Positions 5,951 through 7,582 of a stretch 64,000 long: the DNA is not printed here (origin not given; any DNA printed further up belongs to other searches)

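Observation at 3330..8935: Crp/Fnr-linked operon combining a FrdX-like ferredoxin, a NapH-like polyferredoxin, an HAO-family octahaem cytochrome and a 3-TM hexahaem cytochrome: a candidate uncharacterised respiratory or detoxifying module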

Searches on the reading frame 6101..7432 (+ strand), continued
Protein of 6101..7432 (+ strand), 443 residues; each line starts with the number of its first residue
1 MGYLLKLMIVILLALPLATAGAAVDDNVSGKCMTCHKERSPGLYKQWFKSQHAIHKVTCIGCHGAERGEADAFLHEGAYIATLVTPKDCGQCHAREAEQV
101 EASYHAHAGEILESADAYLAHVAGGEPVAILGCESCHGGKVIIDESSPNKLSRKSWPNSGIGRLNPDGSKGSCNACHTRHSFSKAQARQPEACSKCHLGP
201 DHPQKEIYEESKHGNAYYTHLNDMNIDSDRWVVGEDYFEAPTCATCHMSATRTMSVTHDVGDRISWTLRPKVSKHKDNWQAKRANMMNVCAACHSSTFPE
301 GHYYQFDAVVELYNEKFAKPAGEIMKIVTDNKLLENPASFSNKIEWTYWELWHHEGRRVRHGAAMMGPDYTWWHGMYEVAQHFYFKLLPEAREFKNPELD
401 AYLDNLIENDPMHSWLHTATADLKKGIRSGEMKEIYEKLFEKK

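Call 7: find_homologous_proteins(query=window:6101-7432:+, max_evalue=1e-10)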
Query window:6101-7432:+ (443 aa): 8000 proteins with E <= 1e-10 among 8000 candidates; the best 120 are listed.
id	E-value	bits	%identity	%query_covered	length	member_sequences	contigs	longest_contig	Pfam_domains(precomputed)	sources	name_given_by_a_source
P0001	0.0e+0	1059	100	100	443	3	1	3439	PF14537.12,PF13447.12,PF14522.12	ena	-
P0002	1.0e-254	864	81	98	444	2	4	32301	PF13447.12,PF14522.12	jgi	-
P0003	2.4e-251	853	78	100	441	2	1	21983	PF09699.16,PF14537.12,PF13435.12,PF13447.12,PF14522.12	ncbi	ncbi:MAG: multiheme c-type cytochrome [Candidatus Zixiibacteriota bacterium]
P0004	3.0e-250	849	78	100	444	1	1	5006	PF09699.16,PF14537.12,PF13435.12,PF13447.12,PF14522.12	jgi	jgi:hydroxylamine dehydrogenase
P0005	5.0e-250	848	78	100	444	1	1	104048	PF13435.12,PF13442.12,PF13447.12,PF14522.12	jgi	-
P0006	1.7e-249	847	80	98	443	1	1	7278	PF09699.16,PF14537.12,PF13435.12,PF13447.12,PF14522.12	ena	-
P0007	1.8e-249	847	78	99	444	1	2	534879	PF09699.16,PF13435.12,PF13447.12,PF14522.12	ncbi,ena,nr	ncbi:MAG: hypothetical protein KAR42_00375 [candidate division Zixibacteria bacterium]|nr:hypothetic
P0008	1.9e-249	847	76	100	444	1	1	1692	PF09699.16,PF13435.12,PF13447.12,PF14522.12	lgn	-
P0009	1.8e-248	843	78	100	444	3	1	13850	PF09699.16,PF14537.12,PF13435.12,PF13447.12,PF14522.12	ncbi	-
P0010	8.4e-248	841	77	99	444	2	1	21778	PF14537.12,PF13447.12,PF14522.12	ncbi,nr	ncbi:MAG: hypothetical protein GY855_09875 [candidate division Zixibacteria bacterium]|nr:hypothetic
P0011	1.6e-246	837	77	100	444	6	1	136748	PF13447.12,PF14522.12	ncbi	ncbi:MAG: multiheme c-type cytochrome [bacterium]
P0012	2.0e-246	837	75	99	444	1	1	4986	PF09699.16,PF14537.12,PF13447.12,PF14522.12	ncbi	-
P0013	2.1e-246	837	77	99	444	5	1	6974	PF14537.12,PF13435.12,PF13447.12,PF14522.12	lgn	-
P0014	5.8e-246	835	77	98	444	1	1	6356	PF09699.16,PF13447.12,PF14522.12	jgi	-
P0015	4.5e-245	832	77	95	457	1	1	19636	PF13435.12,PF13447.12,PF14522.12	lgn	-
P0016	1.7e-244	830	75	99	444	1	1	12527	PF09699.16,PF14537.12,PF13435.12,PF13447.12,PF14522.12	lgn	-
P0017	7.3e-244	828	76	100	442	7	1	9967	PF13435.12,PF13447.12,PF14522.12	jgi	-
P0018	1.2e-243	827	76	100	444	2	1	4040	PF09699.16,PF13435.12,PF13447.12,PF14522.12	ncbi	-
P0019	1.7e-243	827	77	98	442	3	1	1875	PF13435.12,PF13447.12,PF14522.12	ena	-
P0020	1.8e-243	827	76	98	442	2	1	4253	PF14537.12,PF13447.12,PF14522.12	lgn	-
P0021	4.0e-242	822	75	99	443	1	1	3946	PF09699.16,PF14537.12,PF13435.12,PF13447.12,PF14522.12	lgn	-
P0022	4.5e-242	822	75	100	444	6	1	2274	PF09699.16,PF14537.12,PF13447.12,PF14522.12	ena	-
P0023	5.6e-242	822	76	98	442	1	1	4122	PF09699.16,PF13435.12,PF13447.12,PF14522.12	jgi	-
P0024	8.3e-241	818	74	99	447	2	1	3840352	PF09699.16,PF13447.12,PF14522.12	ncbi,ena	-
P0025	1.9e-240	817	76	100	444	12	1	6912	PF09699.16,PF14537.12,PF13435.12,PF13447.12,PF14522.12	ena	-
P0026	2.3e-240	817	75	99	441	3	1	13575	PF09699.16,PF13435.12,PF13447.12,PF14522.12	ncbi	-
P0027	1.6e-239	814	78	93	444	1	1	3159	PF09699.16,PF14537.12,PF13435.12,PF13447.12,PF14522.12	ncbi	-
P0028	1.7e-239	814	76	99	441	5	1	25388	PF09699.16,PF14537.12,PF13435.12,PF13447.12,PF14522.12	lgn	-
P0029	1.7e-239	814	74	99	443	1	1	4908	PF09699.16,PF13435.12,PF13447.12,PF14522.12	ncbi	-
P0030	2.1e-239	813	77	96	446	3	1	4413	PF09699.16,PF14537.12,PF13435.12,PF13447.12,PF14522.12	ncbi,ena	-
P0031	4.5e-239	812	74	99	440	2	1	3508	PF09699.16,PF14537.12,PF13447.12,PF14522.12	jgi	-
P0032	8.6e-239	811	75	100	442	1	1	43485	PF09699.16,PF14537.12,PF13435.12,PF13447.12,PF14522.12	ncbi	-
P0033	1.1e-238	811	76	99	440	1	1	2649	PF09699.16,PF14537.12,PF13435.12,PF02335.21,PF13447.12,PF14522.12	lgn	-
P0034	1.2e-238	811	74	100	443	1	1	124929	PF14537.12,PF13435.12,PF02335.21,PF13447.12,PF14522.12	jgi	jgi:hypothetical protein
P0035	1.2e-238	811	75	99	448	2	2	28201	PF09699.16,PF14537.12,PF13435.12,PF13447.12,PF14522.12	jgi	-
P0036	6.4e-238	809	74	99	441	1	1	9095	PF09699.16,PF13447.12,PF14522.12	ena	-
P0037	7.0e-238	808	72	100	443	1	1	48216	PF09699.16,PF14537.12,PF13435.12,PF13447.12,PF14522.12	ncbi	ncbi:MAG: multiheme c-type cytochrome [Calditrichaceae bacterium]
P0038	8.8e-238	808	73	100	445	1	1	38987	PF09699.16,PF13447.12,PF14522.12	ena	-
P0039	1.2e-237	808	74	98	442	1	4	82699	PF09699.16,PF13447.12,PF14522.12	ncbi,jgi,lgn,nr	ncbi:MAG: hypothetical protein MUC56_07515 [Thermoanaerobaculales bacterium]|jgi:hypothetical protei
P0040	1.2e-237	808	73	100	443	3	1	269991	PF09699.16,PF13435.12,PF13447.12,PF14522.12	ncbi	ncbi:MAG: multiheme c-type cytochrome [Calditrichaceae bacterium]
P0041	1.4e-237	807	76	98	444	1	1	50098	PF09699.16,PF14537.12,PF13435.12,PF13447.12,PF14522.12,PF22113.2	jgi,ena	-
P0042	1.4e-237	807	74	99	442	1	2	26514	PF09699.16,PF14537.12,PF13447.12,PF14522.12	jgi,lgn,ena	-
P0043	1.5e-237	807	74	98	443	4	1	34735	PF09699.16,PF13447.12,PF14522.12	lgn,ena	-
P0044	1.8e-237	807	73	99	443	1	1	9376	PF09699.16,PF14537.12,PF13435.12,PF13447.12,PF14522.12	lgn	-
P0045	4.5e-237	806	74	98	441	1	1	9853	PF09699.16,PF14537.12,PF13435.12,PF13447.12,PF14522.12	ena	-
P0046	4.7e-237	806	73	99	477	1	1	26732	PF09699.16,PF13447.12,PF14522.12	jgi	-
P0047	9.5e-237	805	73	100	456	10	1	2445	PF14537.12,PF13435.12,PF02335.21,PF13447.12,PF14522.12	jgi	jgi:hydroxylamine dehydrogenase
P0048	1.1e-236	804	73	100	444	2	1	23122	PF13435.12,PF02335.21,PF13447.12,PF14522.12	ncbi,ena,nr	ncbi:MAG: hypothetical protein KAT58_01560 [candidate division Zixibacteria bacterium]|nr:hypothetic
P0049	1.5e-236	804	74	100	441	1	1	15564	PF09699.16,PF13435.12,PF13447.12,PF14522.12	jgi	-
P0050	2.1e-236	804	73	99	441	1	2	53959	PF09699.16,PF14537.12,PF13435.12,PF13447.12,PF14522.12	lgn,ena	-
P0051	3.2e-236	803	74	100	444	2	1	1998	PF14537.12,PF13435.12,PF13447.12,PF14522.12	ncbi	-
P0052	3.3e-236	803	75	95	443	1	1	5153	PF09699.16,PF13447.12,PF14522.12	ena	-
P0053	3.9e-236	803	76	95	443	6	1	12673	PF09699.16,PF14537.12,PF13435.12,PF02335.21,PF13447.12,PF14522.12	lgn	-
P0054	4.6e-236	802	74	98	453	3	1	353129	PF14537.12,PF13447.12,PF14522.12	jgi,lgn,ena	-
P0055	8.0e-236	802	74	99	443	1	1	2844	PF09699.16,PF14537.12,PF13447.12,PF14522.12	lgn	-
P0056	9.8e-236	801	72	100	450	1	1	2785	PF13447.12,PF14522.12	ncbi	-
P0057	1.5e-235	801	78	93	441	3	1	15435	PF14537.12,PF13435.12,PF13447.12,PF14522.12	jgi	jgi:hypothetical protein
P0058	2.1e-235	800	73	99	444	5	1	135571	PF09699.16,PF14537.12,PF13447.12,PF14522.12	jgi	-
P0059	2.5e-235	800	75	96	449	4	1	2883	PF09699.16,PF14537.12,PF13435.12,PF02335.21,PF13447.12,PF14522.12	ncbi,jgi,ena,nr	ncbi:MAG: hypothetical protein DRQ47_11300 [Gammaproteobacteria bacterium]|nr:MAG: hypothetical prot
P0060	2.5e-235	800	71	100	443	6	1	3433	PF09699.16,PF14537.12,PF13435.12,PF13447.12,PF14522.12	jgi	jgi:hypothetical protein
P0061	2.7e-235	800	73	100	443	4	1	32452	PF09699.16,PF13447.12,PF14522.12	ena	-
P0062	2.9e-235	800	73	99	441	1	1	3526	PF14537.12,PF13435.12,PF13447.12,PF14522.12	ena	-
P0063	3.3e-235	800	77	94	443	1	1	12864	PF09699.16,PF13447.12,PF14522.12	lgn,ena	-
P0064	3.6e-235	800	73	100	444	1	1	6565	PF14537.12,PF13435.12,PF13447.12,PF14522.12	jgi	jgi:hypothetical protein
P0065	4.0e-235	799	73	99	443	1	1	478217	PF09699.16,PF13435.12,PF13447.12,PF14522.12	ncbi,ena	-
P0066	5.1e-235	799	75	98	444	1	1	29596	PF09699.16,PF14537.12,PF13435.12,PF02335.21,PF13447.12,PF14522.12,PF22113.2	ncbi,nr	ncbi:MAG: hypothetical protein JXA92_04900 [candidate division Zixibacteria bacterium]|nr:hypothetic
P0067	6.5e-235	799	74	99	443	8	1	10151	PF09699.16,PF14537.12,PF13435.12,PF13447.12,PF14522.12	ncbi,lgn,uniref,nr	ncbi:MAG TPA: hypothetical protein ENJ10_06205 [Caldithrix abyssi]|uniref:Hydroxylamine oxidoreducta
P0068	9.5e-235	798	73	99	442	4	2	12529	PF09699.16,PF14537.12,PF13435.12,PF13447.12,PF14522.12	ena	-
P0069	1.5e-234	797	71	100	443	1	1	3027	PF09699.16,PF14537.12,PF13435.12,PF02335.21,PF13447.12,PF14522.12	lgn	-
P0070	4.3e-234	796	74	99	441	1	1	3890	PF14537.12,PF13435.12,PF13447.12,PF14522.12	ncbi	-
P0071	1.2e-233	795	75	98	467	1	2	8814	PF09699.16,PF14537.12,PF13435.12,PF13447.12,PF14522.12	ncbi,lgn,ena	-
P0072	4.4e-233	793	72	100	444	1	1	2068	PF09699.16,PF14537.12,PF13435.12,PF13447.12,PF14522.12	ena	-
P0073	5.0e-233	792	72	98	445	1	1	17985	PF09699.16,PF14537.12,PF13447.12,PF14522.12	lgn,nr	nr:hydroxylamine oxidoreductase [candidate division Zixibacteria bacterium]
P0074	5.2e-233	792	70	100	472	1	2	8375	PF09699.16,PF14537.12,PF13435.12,PF02335.21,PF13447.12,PF14522.12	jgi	-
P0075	6.8e-233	792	73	96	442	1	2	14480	PF09699.16,PF14537.12,PF13435.12,PF13447.12,PF14522.12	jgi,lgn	jgi:hydroxylamine dehydrogenase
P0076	7.0e-233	792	73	99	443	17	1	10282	PF09699.16,PF14537.12,PF13435.12,PF02335.21,PF13447.12,PF14522.12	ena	-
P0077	8.9e-233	792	75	93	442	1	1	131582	PF13447.12,PF14522.12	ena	-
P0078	1.1e-232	791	71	99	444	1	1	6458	PF09699.16,PF14537.12,PF13435.12,PF13447.12,PF14522.12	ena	-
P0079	1.3e-232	791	72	99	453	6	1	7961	PF09699.16,PF14537.12,PF13447.12,PF14522.12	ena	-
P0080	1.3e-232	791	73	96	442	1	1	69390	PF09699.16,PF13435.12,PF13447.12,PF14522.12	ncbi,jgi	jgi:hydroxylamine dehydrogenase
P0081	1.4e-232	791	73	96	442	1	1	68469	PF09699.16,PF13435.12,PF13447.12,PF14522.12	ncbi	-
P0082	3.4e-232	790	71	99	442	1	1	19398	PF09699.16,PF14537.12,PF13435.12,PF13447.12,PF14522.12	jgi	jgi:hypothetical protein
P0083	4.2e-232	789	74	99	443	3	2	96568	PF09699.16,PF13447.12,PF14522.12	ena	-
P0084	4.9e-232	789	76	95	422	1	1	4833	PF14537.12,PF13435.12,PF02335.21,PF13447.12,PF14522.12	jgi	jgi:hypothetical protein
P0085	5.1e-232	789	71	99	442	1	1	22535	PF09699.16,PF14537.12,PF13435.12,PF13447.12,PF14522.12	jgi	jgi:hypothetical protein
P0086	5.5e-232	789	73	98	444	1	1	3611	PF13447.12,PF14522.12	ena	-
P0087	7.0e-232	789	73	98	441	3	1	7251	PF14537.12,PF13435.12,PF13447.12,PF14522.12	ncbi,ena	-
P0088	1.6e-231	787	71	99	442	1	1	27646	PF09699.16,PF14537.12,PF13447.12,PF14522.12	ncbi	-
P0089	1.8e-231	787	74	98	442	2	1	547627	PF09699.16,PF14537.12,PF13447.12,PF14522.12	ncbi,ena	-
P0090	2.3e-231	787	73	100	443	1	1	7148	PF14537.12,PF13435.12,PF13447.12,PF14522.12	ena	-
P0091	2.7e-231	787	72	99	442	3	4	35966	PF14537.12,PF13447.12,PF14522.12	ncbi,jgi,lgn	-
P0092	7.5e-231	785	70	99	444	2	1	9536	PF09699.16,PF14537.12,PF13447.12,PF14522.12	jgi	-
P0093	9.3e-231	785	71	99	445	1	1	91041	PF13447.12,PF14522.12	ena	-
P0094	1.2e-230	785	70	99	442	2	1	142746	PF09699.16,PF13435.12,PF13447.12,PF14522.12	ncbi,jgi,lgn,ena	-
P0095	1.4e-230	784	72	98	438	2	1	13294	PF09699.16,PF14537.12,PF13435.12,PF13447.12,PF14522.12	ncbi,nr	ncbi:MAG: hypothetical protein JXB44_13230 [Calditrichaceae bacterium]|nr:hypothetical protein [Cald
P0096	2.0e-230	784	74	99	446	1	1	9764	PF09699.16,PF13435.12,PF02335.21,PF13447.12,PF14522.12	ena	-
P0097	2.9e-230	783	71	100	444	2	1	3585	PF14537.12,PF13435.12,PF13442.12,PF13447.12,PF14522.12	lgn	-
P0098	5.1e-230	783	72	98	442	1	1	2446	PF14537.12,PF13447.12,PF14522.12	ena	-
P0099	5.4e-230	782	74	95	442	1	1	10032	PF09699.16,PF14537.12,PF13435.12,PF13447.12,PF14522.12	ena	-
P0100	6.7e-230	782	72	98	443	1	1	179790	PF13447.12,PF14522.12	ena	-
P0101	8.3e-230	782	71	99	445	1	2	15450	PF09699.16,PF13447.12,PF14522.12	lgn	-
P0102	8.4e-230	782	71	99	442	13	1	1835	PF09699.16,PF13435.12,PF13447.12,PF14522.12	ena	-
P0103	1.2e-229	781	72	99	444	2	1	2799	PF09699.16,PF13435.12,PF13447.12,PF14522.12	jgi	jgi:hydroxylamine dehydrogenase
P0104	1.8e-229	781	72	95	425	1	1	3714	PF14537.12,PF13447.12,PF14522.12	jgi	jgi:hypothetical protein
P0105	1.9e-229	781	72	99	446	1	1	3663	PF09699.16,PF14537.12,PF13447.12,PF14522.12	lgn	-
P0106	2.5e-229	780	71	100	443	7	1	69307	PF09699.16,PF13447.12,PF14522.12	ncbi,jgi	-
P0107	2.7e-229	780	71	98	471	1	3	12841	PF09699.16,PF14537.12,PF13435.12,PF13447.12,PF14522.12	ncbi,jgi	jgi:hypothetical protein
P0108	2.7e-229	780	72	98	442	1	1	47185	PF09699.16,PF14537.12,PF13447.12,PF14522.12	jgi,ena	-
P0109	2.8e-229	780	72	99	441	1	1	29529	PF14537.12,PF13447.12,PF14522.12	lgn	-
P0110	4.0e-229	780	72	99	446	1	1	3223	PF09699.16,PF13435.12,PF13447.12,PF14522.12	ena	-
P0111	4.6e-229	779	74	94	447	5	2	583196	PF09699.16,PF13447.12,PF14522.12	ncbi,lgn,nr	ncbi:hypothetical protein KQH82_09870 [bacterium]|nr:hypothetical protein [bacterium]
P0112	5.4e-229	779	72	96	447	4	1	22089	PF13435.12,PF13447.12,PF14522.12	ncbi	-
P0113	7.6e-229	779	72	99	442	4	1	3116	PF09699.16,PF14537.12,PF13435.12,PF13447.12,PF14522.12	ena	-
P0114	8.4e-229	779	72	98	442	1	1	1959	PF14537.12,PF13435.12,PF13447.12,PF14522.12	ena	-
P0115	9.2e-229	778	71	99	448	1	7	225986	PF13447.12,PF14522.12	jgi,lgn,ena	-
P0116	1.2e-228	778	71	98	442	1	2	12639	PF09699.16,PF14537.12,PF13447.12,PF14522.12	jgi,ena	-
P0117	1.4e-228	778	72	99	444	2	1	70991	PF09699.16,PF14537.12,PF13435.12,PF13447.12,PF14522.12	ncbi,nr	ncbi:MAG: hypothetical protein GY839_11440 [candidate division Zixibacteria bacterium]|nr:hypothetic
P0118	2.1e-228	777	71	100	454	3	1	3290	PF09699.16,PF14537.12,PF13435.12,PF13447.12,PF14522.12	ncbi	-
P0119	2.4e-228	777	73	97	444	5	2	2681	PF14537.12,PF13435.12,PF02335.21,PF13447.12,PF14522.12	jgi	jgi:hypothetical protein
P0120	2.8e-228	777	70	100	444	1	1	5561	PF09699.16,PF14537.12,PF13435.12,PF13447.12,PF14522.12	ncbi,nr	ncbi:hydroxylamine oxidoreductase [candidate division GN15 bacterium]|nr:hydroxylamine oxidoreductas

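Call 8: find_related_loci(query=window:6101-7432:+, collection=genome_contigs, flank=8000)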
Query window:6101-7432:+ (443 aa) in genome_contigs; peptide patterns used: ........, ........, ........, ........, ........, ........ (x = any residue, [..] = any of these).
600 stretches matched a pattern (row limit reached: there are more); 595 encode a relative of the query (tblastn E <= 1e-3); the best 80 are kept; 80 distinct loci.
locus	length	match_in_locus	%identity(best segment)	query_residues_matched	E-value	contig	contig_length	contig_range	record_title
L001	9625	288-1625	76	3-443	0e+0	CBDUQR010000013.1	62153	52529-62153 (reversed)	MAG TPA_asm: uncultured bacterium isolate SRR21487743_binner23_Refined_16 genome assembly, contig: ERZ25748485.58, whole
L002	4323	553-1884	76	1-443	0e+0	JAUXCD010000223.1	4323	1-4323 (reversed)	MAG: Candidatus Zixiibacteriota bacterium isolate CSMAG_2816 CSMAG_2816_k117_390951_length_4323_cov_33.3110, whole genom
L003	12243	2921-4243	75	5-443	0e+0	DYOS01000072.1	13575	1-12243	MAG TPA_asm: Caldithrix sp. isolate SulCav_GS09_5_48_20 SulCav_GS09_5_7478_length_13575_cov_11_809911, whole genome shot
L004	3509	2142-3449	74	5-442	0e+0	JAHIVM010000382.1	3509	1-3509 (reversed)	MAG: Candidatus Zixiibacteriota bacterium isolate MM_PC_MetaG.mb.8 MM_PC_MetaG.mb.8_k141_1308939, whole genome shotgun s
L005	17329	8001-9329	74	1-442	0e+0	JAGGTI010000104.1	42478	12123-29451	MAG: Candidatus Zixiibacteriota bacterium isolate AUK044 PB_MANV_044_c_000000000023, whole genome shotgun sequence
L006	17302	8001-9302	74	8-441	0e+0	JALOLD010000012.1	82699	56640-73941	MAG: Thermoanaerobaculales bacterium isolate Prado016 scaffold_57, whole genome shotgun sequence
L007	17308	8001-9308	76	10-441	0e+0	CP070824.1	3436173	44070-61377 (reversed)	MAG: Candidatus Zixiibacteriota bacterium isolate bin1124 chromosome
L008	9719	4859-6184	72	1-442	0e+0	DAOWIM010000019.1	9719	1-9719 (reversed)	MAG TPA_asm: bacterium isolate CSMAG_2043 CSMAG_2043_k141_1506065_length_9719_cov_22.0000, whole genome shotgun sequence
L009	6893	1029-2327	75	8-440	0e+0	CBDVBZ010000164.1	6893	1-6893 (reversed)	MAG TPA_asm: uncultured bacterium isolate SRR22302364_binner13_Refined_9 genome assembly, contig: ERZ25073603.7367, whol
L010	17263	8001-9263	74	21-441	0e+0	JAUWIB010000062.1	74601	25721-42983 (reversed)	MAG: bacterium isolate CSMAG_2283 CSMAG_2283_k141_154505_length_74601_cov_12.9929, whole genome shotgun sequence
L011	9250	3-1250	75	26-441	0e+0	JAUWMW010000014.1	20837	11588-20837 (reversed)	MAG: bacterium isolate CSMAG_2408 CSMAG_2408_k141_108034_length_20837_cov_43.7470, whole genome shotgun sequence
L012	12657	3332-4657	70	4-443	0e+0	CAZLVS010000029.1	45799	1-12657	MAG TPA_asm: uncultured Ignavibacteria bacterium isolate binchicken_co17_427 genome assembly, contig: NODE_2403_length_4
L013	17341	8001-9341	70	1-443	0e+0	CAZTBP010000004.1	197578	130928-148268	MAG TPA_asm: uncultured Ignavibacteriales bacterium isolate binchicken_co17_316 genome assembly, contig: NODE_137_length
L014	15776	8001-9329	71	2-442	0e+0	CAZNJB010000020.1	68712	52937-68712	MAG TPA_asm: uncultured Melioribacteraceae bacterium isolate binchicken_co64_133 genome assembly, contig: NODE_192_lengt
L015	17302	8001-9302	73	2-440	0e+0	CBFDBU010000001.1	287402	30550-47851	MAG TPA_asm: uncultured bacterium isolate SRR26215678_binner123_Refined_106 genome assembly, contig: ERZ25073496.5, whol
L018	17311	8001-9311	69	7-443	0e+0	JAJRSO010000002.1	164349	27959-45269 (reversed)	MAG: Calditrichota bacterium isolate Dive96_bin1.111 k141_182974, whole genome shotgun sequence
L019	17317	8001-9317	70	8-443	0e+0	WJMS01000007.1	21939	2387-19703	MAG: candidate division GN15 bacterium isolate Bin_052 k141_49952, whole genome shotgun sequence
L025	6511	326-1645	68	4-443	0e+0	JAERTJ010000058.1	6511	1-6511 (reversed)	MAG: Candidatus Neomarinimicrobiota bacterium isolate BH29 c_000000002310, whole genome shotgun sequence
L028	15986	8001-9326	69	2-442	0e+0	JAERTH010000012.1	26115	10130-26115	MAG: Candidatus Neomarinimicrobiota bacterium isolate BH27 c_000000000652, whole genome shotgun sequence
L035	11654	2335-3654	68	5-443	0e+0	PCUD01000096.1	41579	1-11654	MAG: Ignavibacteriales bacterium CG18_big_fil_WC_8_21_14_2_50_31_20 CG18_scaffold_303_c, whole genome shotgun sequence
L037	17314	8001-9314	68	5-441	0e+0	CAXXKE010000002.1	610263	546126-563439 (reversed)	MAG: Candidatus Krumholzibacteriia bacterium isolate 6e48df6a-8f97-42e3-8007-6ecbf69f3fc6 genome assembly, contig: conti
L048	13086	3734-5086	66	1-442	0e+0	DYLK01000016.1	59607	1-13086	MAG TPA_asm: Melioribacter roseus isolate SulCav_AS07-7_31_329 SulCav_AS07_7_401_length_59607_cov_192_904252, whole geno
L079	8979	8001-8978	72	7-332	2e-165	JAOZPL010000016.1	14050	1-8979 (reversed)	MAG: Candidatus Zixiibacteriota bacterium isolate GMC4.metabat2.214 GMC4_5354_length_14050_cov_5.500036, whole genome sh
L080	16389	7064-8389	68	1-441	0e+0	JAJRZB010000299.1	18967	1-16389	MAG: Bacteroidetes bacterium isolate Dive96_bin4.133 k141_1836890, whole genome shotgun sequence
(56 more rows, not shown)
